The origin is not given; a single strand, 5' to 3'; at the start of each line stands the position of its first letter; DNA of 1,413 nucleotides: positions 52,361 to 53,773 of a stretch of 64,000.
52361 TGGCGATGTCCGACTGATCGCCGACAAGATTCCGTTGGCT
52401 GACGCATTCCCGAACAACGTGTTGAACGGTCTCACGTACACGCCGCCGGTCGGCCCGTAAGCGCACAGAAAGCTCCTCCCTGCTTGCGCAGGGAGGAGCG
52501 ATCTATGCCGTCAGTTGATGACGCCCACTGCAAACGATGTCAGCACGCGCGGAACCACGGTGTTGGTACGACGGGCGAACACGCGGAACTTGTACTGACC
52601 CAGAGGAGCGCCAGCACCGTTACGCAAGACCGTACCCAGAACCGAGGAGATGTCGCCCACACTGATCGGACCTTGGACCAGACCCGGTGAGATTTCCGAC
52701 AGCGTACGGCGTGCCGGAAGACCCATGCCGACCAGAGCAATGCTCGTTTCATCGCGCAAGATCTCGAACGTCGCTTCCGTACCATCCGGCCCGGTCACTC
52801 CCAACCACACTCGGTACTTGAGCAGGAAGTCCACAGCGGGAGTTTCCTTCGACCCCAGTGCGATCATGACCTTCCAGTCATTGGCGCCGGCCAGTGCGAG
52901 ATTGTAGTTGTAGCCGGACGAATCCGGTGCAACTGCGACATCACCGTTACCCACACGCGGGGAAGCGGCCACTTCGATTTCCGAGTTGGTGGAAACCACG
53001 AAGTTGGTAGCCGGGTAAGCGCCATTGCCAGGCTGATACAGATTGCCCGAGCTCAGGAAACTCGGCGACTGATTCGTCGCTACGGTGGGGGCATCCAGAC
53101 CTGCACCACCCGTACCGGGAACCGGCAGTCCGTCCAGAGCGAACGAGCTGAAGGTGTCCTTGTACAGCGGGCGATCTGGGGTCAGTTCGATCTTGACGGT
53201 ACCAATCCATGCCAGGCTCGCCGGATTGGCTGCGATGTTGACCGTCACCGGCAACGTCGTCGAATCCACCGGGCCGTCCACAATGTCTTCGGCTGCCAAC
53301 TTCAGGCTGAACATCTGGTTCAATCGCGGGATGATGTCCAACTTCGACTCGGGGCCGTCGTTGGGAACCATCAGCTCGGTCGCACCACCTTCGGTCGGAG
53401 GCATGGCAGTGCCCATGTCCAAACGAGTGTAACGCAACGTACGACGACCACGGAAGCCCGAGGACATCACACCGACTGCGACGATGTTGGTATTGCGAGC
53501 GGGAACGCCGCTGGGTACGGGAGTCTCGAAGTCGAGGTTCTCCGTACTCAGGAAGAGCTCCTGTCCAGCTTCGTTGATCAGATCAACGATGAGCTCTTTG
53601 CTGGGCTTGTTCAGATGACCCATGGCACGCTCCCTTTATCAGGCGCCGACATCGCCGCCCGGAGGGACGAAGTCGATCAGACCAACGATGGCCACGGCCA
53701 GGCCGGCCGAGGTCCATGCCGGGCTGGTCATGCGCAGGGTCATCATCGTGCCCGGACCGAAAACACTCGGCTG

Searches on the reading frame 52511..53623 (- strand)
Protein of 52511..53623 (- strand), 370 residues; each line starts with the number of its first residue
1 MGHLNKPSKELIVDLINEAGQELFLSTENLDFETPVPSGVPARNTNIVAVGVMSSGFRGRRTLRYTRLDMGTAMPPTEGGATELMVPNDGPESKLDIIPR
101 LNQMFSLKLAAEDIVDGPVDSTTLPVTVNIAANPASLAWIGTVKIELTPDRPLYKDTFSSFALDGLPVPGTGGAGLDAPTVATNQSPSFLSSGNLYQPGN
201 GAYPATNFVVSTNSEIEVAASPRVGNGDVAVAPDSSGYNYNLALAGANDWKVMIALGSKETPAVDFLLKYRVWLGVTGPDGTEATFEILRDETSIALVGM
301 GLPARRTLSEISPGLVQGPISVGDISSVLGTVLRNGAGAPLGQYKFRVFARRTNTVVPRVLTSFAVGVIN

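Call 48: search_protein_families(library=phrogs, proteins=[window:52511-53623:-], max_evalue=0.00001)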
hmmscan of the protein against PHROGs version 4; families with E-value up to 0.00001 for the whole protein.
window:52511-53623:- (370 aa): 5 families
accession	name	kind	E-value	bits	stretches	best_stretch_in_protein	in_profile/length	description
phrog_1037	-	head and packaging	3.2e-30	106.5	1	1-169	3-170/290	virion structural protein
phrog_2935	-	head and packaging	4e-23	82.8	1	3-168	6-175/180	virion structural protein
phrog_30606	-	unknown function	1.2e-11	44.7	1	1-148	1-147/701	-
phrog_3589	-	head and packaging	1.9e-11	44.6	1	33-147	36-148/512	virion structural protein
phrog_20090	-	unknown function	5.9e-09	36.4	1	10-154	187-330/354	-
